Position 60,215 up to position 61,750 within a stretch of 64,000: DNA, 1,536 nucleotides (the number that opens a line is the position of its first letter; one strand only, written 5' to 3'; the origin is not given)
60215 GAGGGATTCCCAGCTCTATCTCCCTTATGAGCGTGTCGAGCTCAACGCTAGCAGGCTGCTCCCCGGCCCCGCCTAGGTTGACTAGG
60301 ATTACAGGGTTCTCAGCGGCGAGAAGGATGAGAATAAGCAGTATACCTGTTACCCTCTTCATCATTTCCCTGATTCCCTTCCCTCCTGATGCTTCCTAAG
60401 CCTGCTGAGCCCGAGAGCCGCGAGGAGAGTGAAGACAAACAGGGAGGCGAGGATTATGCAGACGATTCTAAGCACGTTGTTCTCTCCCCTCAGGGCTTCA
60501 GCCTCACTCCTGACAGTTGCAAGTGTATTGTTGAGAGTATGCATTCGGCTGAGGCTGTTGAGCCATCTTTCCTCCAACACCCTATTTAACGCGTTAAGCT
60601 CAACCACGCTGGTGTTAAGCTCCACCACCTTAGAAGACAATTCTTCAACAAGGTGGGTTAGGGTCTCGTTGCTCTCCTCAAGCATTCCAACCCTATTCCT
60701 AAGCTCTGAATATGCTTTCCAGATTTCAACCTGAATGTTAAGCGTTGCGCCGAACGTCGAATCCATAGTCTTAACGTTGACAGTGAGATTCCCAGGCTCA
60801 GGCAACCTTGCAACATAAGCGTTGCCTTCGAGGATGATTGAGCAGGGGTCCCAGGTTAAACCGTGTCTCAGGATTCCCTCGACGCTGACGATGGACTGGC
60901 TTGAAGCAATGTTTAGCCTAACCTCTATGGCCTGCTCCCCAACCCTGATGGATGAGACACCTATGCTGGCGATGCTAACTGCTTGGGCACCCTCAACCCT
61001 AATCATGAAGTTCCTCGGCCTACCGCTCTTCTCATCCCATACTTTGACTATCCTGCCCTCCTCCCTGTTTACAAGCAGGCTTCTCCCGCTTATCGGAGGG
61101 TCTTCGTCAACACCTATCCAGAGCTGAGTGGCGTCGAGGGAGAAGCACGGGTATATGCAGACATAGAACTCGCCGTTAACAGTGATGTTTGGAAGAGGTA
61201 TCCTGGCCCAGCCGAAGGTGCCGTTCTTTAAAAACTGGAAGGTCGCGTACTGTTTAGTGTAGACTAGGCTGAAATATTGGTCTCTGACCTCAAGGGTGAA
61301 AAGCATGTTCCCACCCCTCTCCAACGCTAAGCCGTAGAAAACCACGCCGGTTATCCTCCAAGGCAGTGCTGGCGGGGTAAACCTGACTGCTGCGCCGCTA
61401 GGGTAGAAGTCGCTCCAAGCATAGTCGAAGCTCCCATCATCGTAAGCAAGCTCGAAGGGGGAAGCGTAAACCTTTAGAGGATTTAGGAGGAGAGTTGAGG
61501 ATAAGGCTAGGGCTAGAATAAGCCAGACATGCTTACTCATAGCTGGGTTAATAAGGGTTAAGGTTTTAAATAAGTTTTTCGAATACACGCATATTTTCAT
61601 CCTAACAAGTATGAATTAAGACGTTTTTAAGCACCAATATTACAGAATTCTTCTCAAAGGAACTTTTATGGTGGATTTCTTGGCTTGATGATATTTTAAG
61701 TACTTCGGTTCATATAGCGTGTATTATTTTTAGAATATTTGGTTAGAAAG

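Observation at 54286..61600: Tightly coupled three-gene operon: coiled-coil surface anchor, 1820-aa trans-envelope giant with a C-terminal nuclease fold, and a 203-aa orphan (candidate undescribed system)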

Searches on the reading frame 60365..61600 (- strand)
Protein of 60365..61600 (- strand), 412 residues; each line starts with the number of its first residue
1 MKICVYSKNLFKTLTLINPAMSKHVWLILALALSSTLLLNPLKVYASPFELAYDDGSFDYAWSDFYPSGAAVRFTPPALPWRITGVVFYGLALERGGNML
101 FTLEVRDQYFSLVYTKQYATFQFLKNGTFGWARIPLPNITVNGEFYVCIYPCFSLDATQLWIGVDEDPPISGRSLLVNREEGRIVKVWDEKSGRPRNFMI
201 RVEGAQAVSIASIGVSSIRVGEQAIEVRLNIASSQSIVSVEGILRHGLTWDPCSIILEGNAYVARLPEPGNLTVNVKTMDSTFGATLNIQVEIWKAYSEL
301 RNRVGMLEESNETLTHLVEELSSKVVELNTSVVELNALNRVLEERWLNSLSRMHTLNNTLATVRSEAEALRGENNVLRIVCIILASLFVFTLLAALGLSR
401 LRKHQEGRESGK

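Call 3: search_protein_families(library=pfam, proteins=[window:60365-61600:-], max_evalue=1)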
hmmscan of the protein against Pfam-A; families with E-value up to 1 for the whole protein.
window:60365-61600:- (412 aa): 6 families
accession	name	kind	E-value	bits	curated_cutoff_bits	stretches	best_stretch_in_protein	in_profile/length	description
PF19220.6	Rod_CreS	-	0.073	12.5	100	1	295-369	118-185/359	Crescentin, rod domain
PF25566.1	RIMB1_N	-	0.1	12.9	28.5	1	292-345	9-63/129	RIMB1-like, N-terminal domain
PF07889.17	DUF1664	-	0.19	12.2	34.6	1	271-329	63-121/124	Protein of unknown function (DUF1664)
PF11932.13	DUF3450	-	0.3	10.8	32.6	1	295-357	51-113/241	Protein of unknown function (DUF3450)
PF15619.11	Lebercilin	-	0.42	10.6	34.3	1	349-379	9-39/193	Ciliary protein causing Leber congenital amaurosis disease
PF06005.17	ZapB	-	0.63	11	31.5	0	342-378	9-45/71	Cell division protein ZapB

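Call 4: search_protein_families(library=padloc, proteins=[window:60365-61600:-], max_evalue=1)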
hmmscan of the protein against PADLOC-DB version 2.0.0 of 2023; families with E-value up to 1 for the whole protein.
window:60365-61600:- (412 aa): 0 families

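Call 5: search_protein_families(library=ncbifam, proteins=[window:60365-61600:-], max_evalue=1)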
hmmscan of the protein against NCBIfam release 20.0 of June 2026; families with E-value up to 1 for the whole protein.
window:60365-61600:- (412 aa): 4 families
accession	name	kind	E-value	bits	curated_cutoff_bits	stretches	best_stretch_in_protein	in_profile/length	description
NF033829.0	plas_excl_MbeD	equivalog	0.02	15.2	60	1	294-335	26-68/69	MbeD family mobilization/exclusion protein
NF043058.1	T4SS_LegC2C7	subfamily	0.022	13.7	350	1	298-347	125-174/348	LegC2/C7 family Dot/Icm T4SS effector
NF040788.1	S-lay_SlaB_Mtsph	equivalog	0.099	11.5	700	1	288-379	301-392/416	S-layer protein SlaB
NF038218.1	IcmG_DotF_IVB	equivalog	0.65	9.6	200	0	292-345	114-167/266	type IVB secretion system protein IcmG/DotF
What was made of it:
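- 60467..60724 (-): Gene 1 coiled coil (residues about 273-358). Weak Pfam and NCBIfam coiled-coil hits (calls 3, 5).
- There is also a weak NCBIfam SlaB hit (call 5). The similarity is confined to the coiled coil and TM segment (11.5 bits against a cut-off of 700; call 5).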

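Call 33: search_solved_structures(query=A1, max_evalue=10, show_alignments=2)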
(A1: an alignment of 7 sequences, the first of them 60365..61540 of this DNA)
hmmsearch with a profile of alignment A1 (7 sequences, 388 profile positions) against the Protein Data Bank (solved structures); distinct sequences matched with E-value up to 10: 187 (the best 60 are shown).
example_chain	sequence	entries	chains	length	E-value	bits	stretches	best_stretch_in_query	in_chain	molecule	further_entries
8qox_B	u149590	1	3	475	1.1e-05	27.9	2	268-377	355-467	Conserved membrane protein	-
6gaj_A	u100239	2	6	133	0.00037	22.9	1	274-370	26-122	Outer capsid protein sigma-1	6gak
8p4y_A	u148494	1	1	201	0.00051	22.5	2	271-359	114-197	Protein origami triangle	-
5aps_A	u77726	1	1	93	0.00052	22.4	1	284-346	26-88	GENERAL CONTROL PROTEIN GCN4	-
6gao_A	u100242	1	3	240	0.00096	21.5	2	276-370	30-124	Outer capsid protein sigma-1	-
3nwh_A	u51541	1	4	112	0.0013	21.1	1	276-360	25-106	Bone marrow stromal antigen 2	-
2xg7_A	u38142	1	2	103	0.0016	20.8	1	287-360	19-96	BONE MARROW STROMAL ANTIGEN 2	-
3mqb_A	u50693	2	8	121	0.0021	20.5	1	286-360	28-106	Bone marrow stromal antigen 2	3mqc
2x7a_A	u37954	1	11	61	0.0031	19.9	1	313-360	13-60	BONE MARROW STROMAL ANTIGEN 2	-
7saf_A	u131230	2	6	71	0.0034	19.7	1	292-356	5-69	General control transcription factor GCN4/M protein chimera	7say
3mq7_A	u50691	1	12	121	0.0035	19.7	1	281-360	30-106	Bone marrow stromal antigen 2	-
5apq_A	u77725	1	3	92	0.0038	19.6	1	284-346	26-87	GENERAL CONTROL PROTEIN GCN4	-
5apu_A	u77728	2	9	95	0.007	18.7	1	284-346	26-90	GENERAL CONTROL PROTEIN GCN4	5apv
5apx_A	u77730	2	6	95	0.015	17.6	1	284-346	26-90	GENERAL CONTROL PROTEIN GCN4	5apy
5fiy_A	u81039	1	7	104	0.018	17.4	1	291-360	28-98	PRKC APOPTOSIS WT1 REGULATOR PROTEIN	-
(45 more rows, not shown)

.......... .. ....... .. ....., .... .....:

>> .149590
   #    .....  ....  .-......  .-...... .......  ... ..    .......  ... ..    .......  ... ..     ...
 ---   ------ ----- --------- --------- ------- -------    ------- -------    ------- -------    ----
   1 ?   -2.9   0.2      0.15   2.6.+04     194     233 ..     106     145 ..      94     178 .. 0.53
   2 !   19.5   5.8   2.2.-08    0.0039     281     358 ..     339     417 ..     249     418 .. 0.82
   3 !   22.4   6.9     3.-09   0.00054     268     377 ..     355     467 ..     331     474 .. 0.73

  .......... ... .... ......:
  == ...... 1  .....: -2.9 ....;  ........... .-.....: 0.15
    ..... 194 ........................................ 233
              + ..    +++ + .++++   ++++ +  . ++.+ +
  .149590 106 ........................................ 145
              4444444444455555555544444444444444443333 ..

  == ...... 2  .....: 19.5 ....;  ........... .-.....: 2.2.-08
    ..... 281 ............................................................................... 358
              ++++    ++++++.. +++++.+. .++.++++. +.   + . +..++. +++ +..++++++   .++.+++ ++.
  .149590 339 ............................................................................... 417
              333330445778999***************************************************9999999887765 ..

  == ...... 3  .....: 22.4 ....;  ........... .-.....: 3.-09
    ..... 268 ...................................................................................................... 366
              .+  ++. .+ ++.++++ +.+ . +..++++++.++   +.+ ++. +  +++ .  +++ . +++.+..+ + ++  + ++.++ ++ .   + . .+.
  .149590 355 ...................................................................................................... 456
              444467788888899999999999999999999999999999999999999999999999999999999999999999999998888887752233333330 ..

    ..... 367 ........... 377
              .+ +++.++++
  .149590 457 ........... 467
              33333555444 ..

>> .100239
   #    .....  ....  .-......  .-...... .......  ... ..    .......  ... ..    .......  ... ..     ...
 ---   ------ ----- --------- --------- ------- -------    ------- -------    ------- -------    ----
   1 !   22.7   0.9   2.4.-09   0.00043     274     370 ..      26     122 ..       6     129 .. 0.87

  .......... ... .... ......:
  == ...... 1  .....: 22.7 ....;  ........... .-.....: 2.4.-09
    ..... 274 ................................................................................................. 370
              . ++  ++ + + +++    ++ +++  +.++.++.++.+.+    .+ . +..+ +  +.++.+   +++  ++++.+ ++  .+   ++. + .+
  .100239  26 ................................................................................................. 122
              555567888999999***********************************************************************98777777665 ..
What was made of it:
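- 60467..60724 (-): PDB profile hits are to coiled coils, with 8qox_B the best (call 33).
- On SlaB (S-layer stalk): Sequence similarity is limited to the coiled coil and TM segment: PDB 8qox_B at E 1.1e-5 (call 33), and NCBIfam NF040788 at 11.5 bits against a cut-off of 700 (call 5).
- Gene 1 has the domain order of SlaB, and 8qox_B is its best PDB profile hit (E 1.1e-5; call 33).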
